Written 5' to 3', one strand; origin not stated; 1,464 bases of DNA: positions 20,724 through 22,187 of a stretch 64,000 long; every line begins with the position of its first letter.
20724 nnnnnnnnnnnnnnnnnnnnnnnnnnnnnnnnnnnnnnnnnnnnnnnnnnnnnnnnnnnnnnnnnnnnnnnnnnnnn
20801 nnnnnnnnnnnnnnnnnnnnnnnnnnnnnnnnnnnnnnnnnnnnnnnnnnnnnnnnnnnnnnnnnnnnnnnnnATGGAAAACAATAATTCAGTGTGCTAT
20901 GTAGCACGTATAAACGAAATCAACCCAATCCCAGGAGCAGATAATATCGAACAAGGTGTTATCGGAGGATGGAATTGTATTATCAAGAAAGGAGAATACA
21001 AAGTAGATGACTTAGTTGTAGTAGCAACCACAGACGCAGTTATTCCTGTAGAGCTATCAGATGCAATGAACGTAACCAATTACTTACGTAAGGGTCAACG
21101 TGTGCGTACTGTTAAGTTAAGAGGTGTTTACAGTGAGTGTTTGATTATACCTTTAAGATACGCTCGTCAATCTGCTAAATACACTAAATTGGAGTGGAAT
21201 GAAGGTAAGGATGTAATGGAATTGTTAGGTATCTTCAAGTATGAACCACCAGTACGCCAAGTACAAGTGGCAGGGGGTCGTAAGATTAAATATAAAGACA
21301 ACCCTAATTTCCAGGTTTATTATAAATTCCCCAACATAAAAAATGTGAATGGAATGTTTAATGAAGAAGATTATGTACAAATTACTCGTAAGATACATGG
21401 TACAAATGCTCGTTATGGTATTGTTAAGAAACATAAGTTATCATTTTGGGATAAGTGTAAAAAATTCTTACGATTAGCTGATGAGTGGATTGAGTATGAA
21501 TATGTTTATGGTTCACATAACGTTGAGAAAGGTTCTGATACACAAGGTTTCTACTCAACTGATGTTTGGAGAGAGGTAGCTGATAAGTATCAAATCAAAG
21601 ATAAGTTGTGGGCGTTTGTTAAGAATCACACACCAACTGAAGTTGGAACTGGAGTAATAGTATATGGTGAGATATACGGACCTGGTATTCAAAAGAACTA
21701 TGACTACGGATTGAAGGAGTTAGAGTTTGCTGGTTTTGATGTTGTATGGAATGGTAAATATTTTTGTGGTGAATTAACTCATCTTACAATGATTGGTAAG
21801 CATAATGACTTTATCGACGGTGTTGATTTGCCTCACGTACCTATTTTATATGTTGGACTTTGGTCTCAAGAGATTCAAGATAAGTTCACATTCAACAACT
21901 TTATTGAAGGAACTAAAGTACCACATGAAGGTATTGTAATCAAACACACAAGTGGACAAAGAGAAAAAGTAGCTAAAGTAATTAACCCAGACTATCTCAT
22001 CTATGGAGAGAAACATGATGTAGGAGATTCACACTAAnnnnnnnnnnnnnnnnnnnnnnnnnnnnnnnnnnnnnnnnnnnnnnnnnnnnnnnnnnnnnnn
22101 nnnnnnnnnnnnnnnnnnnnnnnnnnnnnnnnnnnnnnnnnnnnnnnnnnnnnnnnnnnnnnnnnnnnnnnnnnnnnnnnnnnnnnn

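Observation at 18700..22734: RNA (tRNA) repair cassette: kinase, RNA ligase and two metallophosphoesterases next to the tRNA genes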

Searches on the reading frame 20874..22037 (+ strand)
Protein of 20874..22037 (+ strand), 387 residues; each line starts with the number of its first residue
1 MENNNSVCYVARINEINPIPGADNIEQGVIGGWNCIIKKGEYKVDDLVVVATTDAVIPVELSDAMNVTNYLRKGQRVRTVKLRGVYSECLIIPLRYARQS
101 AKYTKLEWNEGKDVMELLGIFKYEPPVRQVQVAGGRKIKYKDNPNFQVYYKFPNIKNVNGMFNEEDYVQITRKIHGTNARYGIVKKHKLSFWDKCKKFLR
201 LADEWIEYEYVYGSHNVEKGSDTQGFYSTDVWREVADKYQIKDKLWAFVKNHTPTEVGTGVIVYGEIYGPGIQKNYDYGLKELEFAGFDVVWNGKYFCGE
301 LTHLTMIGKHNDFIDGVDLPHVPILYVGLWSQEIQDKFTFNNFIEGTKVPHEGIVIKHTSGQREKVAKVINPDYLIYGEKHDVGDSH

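Call 3: search_protein_families(library=pfam, proteins=[window:20874-22037:+], max_evalue=0.01)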
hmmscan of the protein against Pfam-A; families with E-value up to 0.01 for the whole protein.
window:20874-22037:+ (387 aa): 2 families
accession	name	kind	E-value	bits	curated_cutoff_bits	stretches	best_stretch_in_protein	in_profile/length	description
PF21189.3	PHA02142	-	9.5e-17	61.7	27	1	10-94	4-92/92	PHA02142 OB-fold domain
PF09414.15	RNA_ligase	-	1.6e-14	54.9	27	1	167-370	2-171/171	RNA ligase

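Call 4: search_protein_families(library=phrogs, proteins=[window:20874-22037:+], max_evalue=0.001)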
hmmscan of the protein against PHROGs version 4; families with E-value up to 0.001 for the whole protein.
window:20874-22037:+ (387 aa): 2 families
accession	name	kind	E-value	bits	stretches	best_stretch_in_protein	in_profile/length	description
phrog_968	-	DNA, RNA and nucleotide metabolism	2.8e-61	208.7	1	2-380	5-394/398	RNA ligase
phrog_548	-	DNA, RNA and nucleotide metabolism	2.8e-16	60.6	1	146-364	3-218/341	RNA ligase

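Call 5: search_solved_structures(query=window:20874-22037:+, max_evalue=0.01, show_alignments=2)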
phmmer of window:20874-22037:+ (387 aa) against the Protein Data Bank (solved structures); distinct sequences matched with E-value up to 0.01: 10.
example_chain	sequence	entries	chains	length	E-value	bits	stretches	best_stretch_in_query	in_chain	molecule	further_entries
6vt3_A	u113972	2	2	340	3.8e-16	62.2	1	10-128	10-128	RNA Ligase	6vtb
5cot_A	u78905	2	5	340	3.9e-16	62.1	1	10-128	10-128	Naegleria gruberi RNA ligase | RNA ligase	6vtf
6vt1_A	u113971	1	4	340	4e-16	62.1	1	10-128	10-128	RNA Ligase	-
6vt4_A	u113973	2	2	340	4.3e-16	62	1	10-128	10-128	RNA Ligase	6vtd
5cou_A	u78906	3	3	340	4.3e-16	62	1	10-128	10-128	Naegleria gruberi RNA ligase | RNA ligase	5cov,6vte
6vt0_A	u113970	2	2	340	4.4e-16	62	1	10-128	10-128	RNA Ligase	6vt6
6vt8_A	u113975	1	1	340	1e-15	60.8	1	10-128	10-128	RNA Ligase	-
6vt9_A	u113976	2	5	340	2.4e-15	59.5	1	10-128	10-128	RNA ligase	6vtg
6vt5_A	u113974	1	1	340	2.7e-15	59.4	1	11-128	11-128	RNA Ligase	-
2hvq_A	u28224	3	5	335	0.0042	19.2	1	255-303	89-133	Hypothetical 37.6 kDa protein in Gp24-hoc intergenic region | T4 RNA ligase 2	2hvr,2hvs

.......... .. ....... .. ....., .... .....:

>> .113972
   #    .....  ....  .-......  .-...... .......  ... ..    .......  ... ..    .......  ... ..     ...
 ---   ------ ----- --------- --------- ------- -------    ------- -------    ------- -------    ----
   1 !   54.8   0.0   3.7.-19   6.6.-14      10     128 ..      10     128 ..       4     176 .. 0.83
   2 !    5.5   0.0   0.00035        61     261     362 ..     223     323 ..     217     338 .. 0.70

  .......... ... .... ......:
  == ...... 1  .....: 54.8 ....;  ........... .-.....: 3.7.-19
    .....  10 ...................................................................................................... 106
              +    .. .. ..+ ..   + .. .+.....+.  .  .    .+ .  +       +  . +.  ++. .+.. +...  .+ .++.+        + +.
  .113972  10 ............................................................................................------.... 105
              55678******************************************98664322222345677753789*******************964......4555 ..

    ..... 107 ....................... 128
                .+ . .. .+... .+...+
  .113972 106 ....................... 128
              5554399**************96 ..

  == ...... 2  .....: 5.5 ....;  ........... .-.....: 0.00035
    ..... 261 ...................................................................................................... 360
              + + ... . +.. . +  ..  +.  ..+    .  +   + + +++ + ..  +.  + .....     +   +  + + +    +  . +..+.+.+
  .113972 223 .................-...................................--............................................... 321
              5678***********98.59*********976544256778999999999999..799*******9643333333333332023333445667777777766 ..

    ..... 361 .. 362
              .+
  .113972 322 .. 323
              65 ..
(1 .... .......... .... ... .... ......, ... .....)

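Call 8: search_dna_similar(query=window:20874-22037:+, collection=phages, mode=protein, max_rows=30)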
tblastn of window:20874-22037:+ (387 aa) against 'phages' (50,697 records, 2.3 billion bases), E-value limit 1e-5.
Records with a match: 433; places in all: 433; records where one place covers at least 80% of the query: 199.
Best place of each record, by identity: <60% 433.
By first word of the organism name: Pseudomonas 148; Mycobacterium 138; Aeromonas 41; Microbacterium 30; Gordonia 8; Sinorhizobium 7; Erwinia 7; Ralstonia 5; uncultured 4; Synechococcus 4; and 22 more.
By host as written in the record: Mycobacterium smegmatis mc2 155 96; Pseudomonas aeruginosa 51; Mycobacterium smegmatis mc#155 28; Pseudomonas aeruginosa PAO1 25; - 19; Aeromonas salmonicida 13; Aeromonas hydrophila BIOTECH 10089 11; Pseudomonas aeruginosa PAK 10; and 92 more.
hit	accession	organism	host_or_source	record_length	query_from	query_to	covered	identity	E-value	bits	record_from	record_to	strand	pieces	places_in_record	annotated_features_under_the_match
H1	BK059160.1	Altiarchaeum virus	-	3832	7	378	96%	28.6%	2e-10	68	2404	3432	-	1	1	RNA ligase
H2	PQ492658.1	Limnohabitans phage DC31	Limnohabitans sp. DCL3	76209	7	379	96%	27.3%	3e-12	74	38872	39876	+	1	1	hypothetical protein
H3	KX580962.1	Mycobacterium phage Wilder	Mycobacterium smegmatis mc#155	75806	2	375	97%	26.7%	1e-9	66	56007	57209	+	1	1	RNA ligase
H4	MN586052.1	Mycobacterium phage Kahlid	Mycobacterium smegmatis mc#155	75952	2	375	97%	26.7%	1e-9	66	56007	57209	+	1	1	87: RNA ligase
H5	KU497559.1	Pseudomonas phage K5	Pseudomonas aeruginosa PAK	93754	7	379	96%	25.8%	2e-17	91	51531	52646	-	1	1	RNA ligase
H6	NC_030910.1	Pseudomonas phage K5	Pseudomonas aeruginosa PAK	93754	7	379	96%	25.8%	2e-17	91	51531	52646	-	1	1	RNA ligase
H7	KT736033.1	Pseudomonas phage K8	Pseudomonas aeruginosa PAK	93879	7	379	96%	25.8%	2e-17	91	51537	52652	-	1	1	RNA ligase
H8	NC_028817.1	Pseudomonas phage K8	Pseudomonas aeruginosa PAK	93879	7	379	96%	25.8%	2e-17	91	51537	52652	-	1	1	RNA ligase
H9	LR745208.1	uncultured phage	metagenomic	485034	16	387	96%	25.9%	4e-16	86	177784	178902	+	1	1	record has no annotation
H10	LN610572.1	Pseudomonas phage vB_PaeM_C2-10_Ab02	Pseudomonas aeruginosa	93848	7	379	96%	25.7%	3e-18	93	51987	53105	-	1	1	ORF88: hypothetical protein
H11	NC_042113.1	Pseudomonas phage vB_PaeM_C2-10_Ab02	Pseudomonas aeruginosa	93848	7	379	96%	25.7%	3e-18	93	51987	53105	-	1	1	ORF88: RNA ligase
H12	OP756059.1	Pseudomonas phage PseuPha1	Pseudomonas aeruginosa PAO1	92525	7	379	96%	25.6%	4e-16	86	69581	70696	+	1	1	RNA ligase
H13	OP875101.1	Pseudomonas phage SPA05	Pseudomonas aeruginosa PAO1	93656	7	379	96%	25.6%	4e-16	86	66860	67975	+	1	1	hypothetical protein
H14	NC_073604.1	Pseudomonas phage SPA05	Pseudomonas aeruginosa PAO1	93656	7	379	96%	25.6%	4e-16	86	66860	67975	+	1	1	hypothetical protein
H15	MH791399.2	Pseudomonas phage PaGz-1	Pseudomonas aeruginosa PAO1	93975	7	379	96%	25.6%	1e-15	85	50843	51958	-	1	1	RNA ligase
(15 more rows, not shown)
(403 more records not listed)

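Call 9: search_protein_families(library=ncbifam, proteins=[window:20874-22037:+], max_evalue=0.01)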
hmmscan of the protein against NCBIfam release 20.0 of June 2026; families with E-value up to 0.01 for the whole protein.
window:20874-22037:+ (387 aa): 2 families
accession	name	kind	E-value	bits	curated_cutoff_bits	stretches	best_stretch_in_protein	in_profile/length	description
TIGR02306.1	RNA_lig_DRB0094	equivalog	7e-31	107.3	151.15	1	10-375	5-339/341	RNA ligase (ATP)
TIGR02307.1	RNA_lig_RNL2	equivalog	1e-05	25.2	197.15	1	154-293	15-126/326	RNA ligase, Rnl2 family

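Call 10: get_annotated_region(hit=H5, flank=5000)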
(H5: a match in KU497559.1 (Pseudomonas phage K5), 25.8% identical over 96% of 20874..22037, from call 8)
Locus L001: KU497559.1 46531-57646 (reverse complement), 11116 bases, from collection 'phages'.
description: Pseudomonas phage K5, complete genome.
organism: Pseudomonas phage K5 (NCBI taxid 1777072)
taxonomy: Viruses; Duplodnaviria; Heunggongvirae; Uroviricota; Caudoviricetes; Pakpunavirus
host: Pseudomonas aeruginosa PAK; source: sludge of anaerobic digester with swine dung; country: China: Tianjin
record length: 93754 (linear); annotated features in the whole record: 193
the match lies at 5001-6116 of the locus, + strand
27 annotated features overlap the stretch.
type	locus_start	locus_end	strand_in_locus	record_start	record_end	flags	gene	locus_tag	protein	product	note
CDS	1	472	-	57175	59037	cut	-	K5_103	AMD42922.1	DNA primase/helicase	-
CDS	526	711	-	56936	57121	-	-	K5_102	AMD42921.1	hypothetical protein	-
CDS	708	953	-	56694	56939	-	-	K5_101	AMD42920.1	hypothetical protein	-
CDS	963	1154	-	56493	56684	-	-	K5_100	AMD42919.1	hypothetical protein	-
CDS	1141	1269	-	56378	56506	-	-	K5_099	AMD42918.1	hypothetical protein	-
CDS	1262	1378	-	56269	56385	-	-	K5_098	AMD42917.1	hypothetical protein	-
CDS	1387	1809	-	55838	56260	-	-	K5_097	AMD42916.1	hypothetical protein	-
CDS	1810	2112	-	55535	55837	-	-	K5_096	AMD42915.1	hypothetical protein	-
CDS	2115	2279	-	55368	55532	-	-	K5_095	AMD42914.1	hypothetical protein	-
CDS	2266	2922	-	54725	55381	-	-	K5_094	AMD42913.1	hypothetical protein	-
CDS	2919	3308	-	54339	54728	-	-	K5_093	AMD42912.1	hypothetical protein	-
CDS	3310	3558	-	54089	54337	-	-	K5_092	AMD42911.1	hypothetical protein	-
CDS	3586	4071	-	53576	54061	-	-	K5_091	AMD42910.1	hypothetical protein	-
CDS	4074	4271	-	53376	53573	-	-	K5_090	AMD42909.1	hypothetical protein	-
CDS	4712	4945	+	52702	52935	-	-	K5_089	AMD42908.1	hypothetical protein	-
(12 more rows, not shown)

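Call 11: get_annotated_region(hit=H3, flank=5000)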
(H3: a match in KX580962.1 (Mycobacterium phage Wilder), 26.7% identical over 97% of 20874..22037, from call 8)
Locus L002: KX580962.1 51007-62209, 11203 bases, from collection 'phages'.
description: Mycobacterium phage Wilder, complete genome.
organism: Mycobacterium phage Wilder (NCBI taxid 1897507)
taxonomy: Viruses; Duplodnaviria; Heunggongvirae; Uroviricota; Caudoviricetes; Vilmaviridae; Lclasvirinae; Faithunavirus
host: Mycobacterium smegmatis mc#155; source: soil; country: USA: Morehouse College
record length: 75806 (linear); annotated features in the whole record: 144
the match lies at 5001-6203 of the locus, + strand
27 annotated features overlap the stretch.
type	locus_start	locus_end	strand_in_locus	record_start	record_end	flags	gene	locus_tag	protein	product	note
CDS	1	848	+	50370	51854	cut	-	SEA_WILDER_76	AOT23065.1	nicotinate ribosyltransferase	-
CDS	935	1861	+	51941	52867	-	-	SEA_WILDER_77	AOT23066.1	polynucleotide kinase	-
CDS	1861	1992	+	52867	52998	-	-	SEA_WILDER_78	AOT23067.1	hypothetical protein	-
CDS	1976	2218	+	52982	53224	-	-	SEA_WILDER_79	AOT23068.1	hypothetical protein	-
CDS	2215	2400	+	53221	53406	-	-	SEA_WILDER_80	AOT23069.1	hypothetical protein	-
CDS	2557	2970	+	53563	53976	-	-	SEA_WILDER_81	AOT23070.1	RusA-like resolvase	RusA resolvase (endonuclease); RusA-like resolvase (endonuclease)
CDS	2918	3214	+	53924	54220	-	-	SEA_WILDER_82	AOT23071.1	WhiB family transcription factor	-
CDS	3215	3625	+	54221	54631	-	-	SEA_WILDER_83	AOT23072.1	WhiB family transcription factor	-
CDS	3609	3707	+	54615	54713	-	-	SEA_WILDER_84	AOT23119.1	hypothetical protein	-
CDS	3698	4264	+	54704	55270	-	-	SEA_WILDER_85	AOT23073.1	hypothetical protein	-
CDS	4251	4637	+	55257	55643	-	-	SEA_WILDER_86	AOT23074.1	ssDNA binding protein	-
CDS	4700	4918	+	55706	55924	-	-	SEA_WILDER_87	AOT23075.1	hypothetical protein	-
CDS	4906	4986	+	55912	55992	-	-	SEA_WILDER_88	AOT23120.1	hypothetical protein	-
CDS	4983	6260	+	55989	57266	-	-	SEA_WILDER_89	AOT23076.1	RNA ligase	-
CDS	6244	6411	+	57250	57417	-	-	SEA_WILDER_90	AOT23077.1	hypothetical protein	-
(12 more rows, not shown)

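Call 12: get_annotated_region(hit=H2, flank=5000)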
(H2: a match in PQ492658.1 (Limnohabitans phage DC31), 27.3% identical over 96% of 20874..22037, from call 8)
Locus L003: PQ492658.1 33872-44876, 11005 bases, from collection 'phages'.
description: Limnohabitans phage DC31, complete genome.
organism: Limnohabitans phage DC31 (NCBI taxid 2883572)
taxonomy: Viruses; Duplodnaviria; Heunggongvirae; Uroviricota; Caudoviricetes; Pakpunavirus
host: Limnohabitans sp. DCL3; source: freshwater; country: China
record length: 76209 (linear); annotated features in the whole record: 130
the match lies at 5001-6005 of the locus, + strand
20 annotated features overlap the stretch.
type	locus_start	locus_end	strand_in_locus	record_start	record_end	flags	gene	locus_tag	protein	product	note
CDS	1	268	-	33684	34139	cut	-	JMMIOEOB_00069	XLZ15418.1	deoxycytidylate deaminase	CD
CDS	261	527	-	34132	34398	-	-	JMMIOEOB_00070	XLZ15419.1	hypothetical protein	-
CDS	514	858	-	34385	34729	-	-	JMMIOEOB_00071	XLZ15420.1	hypothetical protein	-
CDS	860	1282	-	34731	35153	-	-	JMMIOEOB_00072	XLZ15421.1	hypothetical protein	-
CDS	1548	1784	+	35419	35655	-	-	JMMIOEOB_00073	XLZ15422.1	hypothetical protein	-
CDS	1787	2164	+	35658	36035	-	-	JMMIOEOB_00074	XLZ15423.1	hypothetical protein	-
CDS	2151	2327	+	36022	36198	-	-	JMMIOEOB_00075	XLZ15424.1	hypothetical protein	-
CDS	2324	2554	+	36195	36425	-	-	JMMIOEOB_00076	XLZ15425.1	hypothetical protein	-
CDS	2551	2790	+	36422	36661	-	-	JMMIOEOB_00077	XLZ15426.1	hypothetical protein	-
CDS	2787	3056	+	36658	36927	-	-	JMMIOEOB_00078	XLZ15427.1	hypothetical protein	-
CDS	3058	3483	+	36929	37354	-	-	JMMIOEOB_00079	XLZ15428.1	hypothetical protein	-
CDS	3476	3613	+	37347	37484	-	-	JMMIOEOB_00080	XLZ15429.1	hypothetical protein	-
CDS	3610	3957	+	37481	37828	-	-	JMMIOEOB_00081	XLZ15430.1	hypothetical protein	-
CDS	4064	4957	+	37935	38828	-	-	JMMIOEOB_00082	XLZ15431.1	hypothetical protein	-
CDS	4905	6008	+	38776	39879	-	-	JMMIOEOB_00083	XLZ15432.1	hypothetical protein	-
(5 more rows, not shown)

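Call 13: find_related_loci(query=window:20874-22037:+, collection=viral_contigs, flank=6000)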
Query window:20874-22037:+ (387 aa) in viral_contigs; peptide patterns used: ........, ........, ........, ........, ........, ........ (x = any residue, [..] = any of these).
51 stretches matched a pattern; 49 encode a relative of the query (tblastn E <= 1e-3); 49 distinct loci.
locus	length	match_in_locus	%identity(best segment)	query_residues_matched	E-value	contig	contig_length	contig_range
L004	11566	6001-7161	89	1-387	0e+0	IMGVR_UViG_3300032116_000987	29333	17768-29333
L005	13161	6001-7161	89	1-387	0e+0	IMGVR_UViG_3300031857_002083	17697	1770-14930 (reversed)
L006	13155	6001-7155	84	1-387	0e+0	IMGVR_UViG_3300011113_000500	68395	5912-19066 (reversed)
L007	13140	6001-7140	83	1-387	0e+0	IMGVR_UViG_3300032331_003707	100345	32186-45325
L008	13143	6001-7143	81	1-387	0e+0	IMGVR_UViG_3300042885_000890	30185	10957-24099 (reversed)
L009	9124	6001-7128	81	1-387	0e+0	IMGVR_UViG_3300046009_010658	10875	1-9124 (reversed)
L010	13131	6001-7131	80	1-387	0e+0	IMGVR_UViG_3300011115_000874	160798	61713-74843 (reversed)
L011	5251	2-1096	78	15-387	0e+0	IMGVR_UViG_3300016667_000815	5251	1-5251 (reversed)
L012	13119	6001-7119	76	1-387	0e+0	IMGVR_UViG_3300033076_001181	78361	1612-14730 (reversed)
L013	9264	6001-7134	73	1-382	0e+0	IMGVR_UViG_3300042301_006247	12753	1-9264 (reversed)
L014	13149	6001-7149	72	1-387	0e+0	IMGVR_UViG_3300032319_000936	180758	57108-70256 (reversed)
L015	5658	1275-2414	72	1-387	0e+0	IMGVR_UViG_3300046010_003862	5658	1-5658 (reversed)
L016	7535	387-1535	71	1-387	0e+0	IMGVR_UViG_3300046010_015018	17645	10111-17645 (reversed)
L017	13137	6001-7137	72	1-387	0e+0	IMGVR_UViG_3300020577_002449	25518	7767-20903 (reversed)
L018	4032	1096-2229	72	1-387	0e+0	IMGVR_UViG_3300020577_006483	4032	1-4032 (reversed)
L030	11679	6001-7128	67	1-387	1e-173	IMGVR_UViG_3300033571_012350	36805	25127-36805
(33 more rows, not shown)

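Call 65: search_solved_structures(query=A4, max_evalue=0.01, show_alignments=1)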
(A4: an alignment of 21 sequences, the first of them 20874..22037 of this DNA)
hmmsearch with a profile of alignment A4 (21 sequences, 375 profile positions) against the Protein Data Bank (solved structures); distinct sequences matched with E-value up to 0.01: 11.
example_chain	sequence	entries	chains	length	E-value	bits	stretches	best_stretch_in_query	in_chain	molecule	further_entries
6vt1_A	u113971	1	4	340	1.1e-23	87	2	12-125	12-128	RNA Ligase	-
5cot_A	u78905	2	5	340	1.1e-23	87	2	12-125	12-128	Naegleria gruberi RNA ligase | RNA ligase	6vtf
6vt4_A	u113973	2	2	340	1.1e-23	87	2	12-125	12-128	RNA Ligase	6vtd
5cou_A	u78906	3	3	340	1.2e-23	86.9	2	12-125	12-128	Naegleria gruberi RNA ligase | RNA ligase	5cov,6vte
6vt0_A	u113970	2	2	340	1.2e-23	86.9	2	12-125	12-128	RNA Ligase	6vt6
6vt3_A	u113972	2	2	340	1.7e-23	86.4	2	12-125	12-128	RNA Ligase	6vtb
6vt8_A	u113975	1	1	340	9.7e-23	83.9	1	12-125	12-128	RNA Ligase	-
6vt9_A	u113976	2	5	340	1e-22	83.8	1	12-125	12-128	RNA ligase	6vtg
6vt5_A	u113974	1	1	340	1.1e-22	83.7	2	12-125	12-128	RNA Ligase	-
2hvq_A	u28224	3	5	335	1.2e-05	27.7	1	254-333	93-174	Hypothetical 37.6 kDa protein in Gp24-hoc intergenic region | T4 RNA ligase 2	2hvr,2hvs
1s68_A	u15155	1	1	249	4.1e-05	25.9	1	254-333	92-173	RNA Ligase 2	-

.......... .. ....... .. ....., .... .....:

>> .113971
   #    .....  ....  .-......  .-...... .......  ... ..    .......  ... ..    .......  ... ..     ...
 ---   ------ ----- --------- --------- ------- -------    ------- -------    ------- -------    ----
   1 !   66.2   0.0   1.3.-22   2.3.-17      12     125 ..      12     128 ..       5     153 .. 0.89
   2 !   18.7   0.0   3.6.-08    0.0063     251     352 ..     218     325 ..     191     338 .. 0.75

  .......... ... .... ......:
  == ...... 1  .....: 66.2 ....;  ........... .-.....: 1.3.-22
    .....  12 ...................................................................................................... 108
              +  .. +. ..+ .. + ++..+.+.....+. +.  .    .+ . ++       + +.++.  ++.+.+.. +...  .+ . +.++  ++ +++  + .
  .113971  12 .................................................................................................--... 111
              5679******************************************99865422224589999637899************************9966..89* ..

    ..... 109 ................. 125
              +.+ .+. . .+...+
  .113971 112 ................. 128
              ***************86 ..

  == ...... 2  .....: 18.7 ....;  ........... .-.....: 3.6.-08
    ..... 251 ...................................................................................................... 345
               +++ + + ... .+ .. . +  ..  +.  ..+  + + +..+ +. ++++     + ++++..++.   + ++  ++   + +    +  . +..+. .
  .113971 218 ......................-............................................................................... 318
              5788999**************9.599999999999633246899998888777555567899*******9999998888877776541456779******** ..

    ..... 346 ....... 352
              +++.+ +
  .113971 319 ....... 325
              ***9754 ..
